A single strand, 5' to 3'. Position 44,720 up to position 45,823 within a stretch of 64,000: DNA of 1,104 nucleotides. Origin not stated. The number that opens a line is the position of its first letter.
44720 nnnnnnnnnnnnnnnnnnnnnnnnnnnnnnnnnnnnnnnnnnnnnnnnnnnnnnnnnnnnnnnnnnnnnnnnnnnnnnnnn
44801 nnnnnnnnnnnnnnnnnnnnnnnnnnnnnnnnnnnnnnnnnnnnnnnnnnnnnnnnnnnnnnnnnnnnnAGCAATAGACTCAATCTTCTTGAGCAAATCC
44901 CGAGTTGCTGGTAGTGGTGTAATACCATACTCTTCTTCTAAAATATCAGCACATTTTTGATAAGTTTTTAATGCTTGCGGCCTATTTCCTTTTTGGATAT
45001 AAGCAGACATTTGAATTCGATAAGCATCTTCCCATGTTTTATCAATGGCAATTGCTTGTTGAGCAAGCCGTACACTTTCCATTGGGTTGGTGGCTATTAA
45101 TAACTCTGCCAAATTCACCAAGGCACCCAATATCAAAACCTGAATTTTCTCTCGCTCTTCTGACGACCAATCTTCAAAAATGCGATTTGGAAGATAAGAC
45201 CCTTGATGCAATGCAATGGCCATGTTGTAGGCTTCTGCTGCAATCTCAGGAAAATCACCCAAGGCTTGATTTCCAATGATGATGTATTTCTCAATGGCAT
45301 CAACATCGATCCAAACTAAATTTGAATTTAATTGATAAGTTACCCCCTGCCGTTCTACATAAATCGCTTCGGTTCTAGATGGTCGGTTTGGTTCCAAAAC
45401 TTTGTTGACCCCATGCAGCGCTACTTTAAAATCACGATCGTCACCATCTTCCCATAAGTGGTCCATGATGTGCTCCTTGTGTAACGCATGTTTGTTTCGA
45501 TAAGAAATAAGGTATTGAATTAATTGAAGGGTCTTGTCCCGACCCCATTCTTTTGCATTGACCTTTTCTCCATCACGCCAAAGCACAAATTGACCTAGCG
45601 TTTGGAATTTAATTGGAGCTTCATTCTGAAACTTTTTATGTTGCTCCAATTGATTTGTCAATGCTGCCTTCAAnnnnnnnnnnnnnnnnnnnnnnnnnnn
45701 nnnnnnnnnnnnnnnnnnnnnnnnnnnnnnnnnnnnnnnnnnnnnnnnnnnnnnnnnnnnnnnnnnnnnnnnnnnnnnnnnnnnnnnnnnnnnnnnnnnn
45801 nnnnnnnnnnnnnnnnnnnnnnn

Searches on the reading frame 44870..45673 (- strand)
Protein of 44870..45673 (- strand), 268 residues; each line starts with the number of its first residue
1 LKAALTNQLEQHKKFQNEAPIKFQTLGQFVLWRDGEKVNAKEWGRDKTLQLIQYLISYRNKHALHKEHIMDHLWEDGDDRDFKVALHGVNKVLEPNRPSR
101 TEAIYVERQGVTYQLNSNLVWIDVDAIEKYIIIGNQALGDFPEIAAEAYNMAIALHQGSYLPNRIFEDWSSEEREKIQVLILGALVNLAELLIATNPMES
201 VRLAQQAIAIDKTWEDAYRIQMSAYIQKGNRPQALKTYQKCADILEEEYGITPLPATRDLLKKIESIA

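Call 37: search_protein_families(library=pfam, proteins=[window:44870-45673:-], max_evalue=1)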
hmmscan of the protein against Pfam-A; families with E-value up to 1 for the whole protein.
window:44870-45673:- (268 aa): 7 families
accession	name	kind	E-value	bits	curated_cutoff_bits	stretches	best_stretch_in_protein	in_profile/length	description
PF03704.23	BTAD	-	1.1e-15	58.7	22.1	1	123-264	2-145/146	Bacterial transcriptional activator domain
PF13424.12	TPR_12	-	0.0087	16.7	30.1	0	224-250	12-38/77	Tetratricopeptide repeat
PF13176.12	TPR_7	-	0.021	15.4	27.9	0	223-244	7-28/36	Tetratricopeptide repeat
PF00486.34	Trans_reg_C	-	0.043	14.3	26.2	1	47-96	9-60/77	Transcriptional regulatory protein, C terminal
PF07719.23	TPR_2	-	0.14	12.8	27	0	224-244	10-30/34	Tetratricopeptide repeat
PF00515.34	TPR_1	-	0.19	12.1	27.8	0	224-243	10-29/34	Tetratricopeptide repeat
PF13414.12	TPR_11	-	0.19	11.9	26.8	0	224-240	3-19/42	TPR repeat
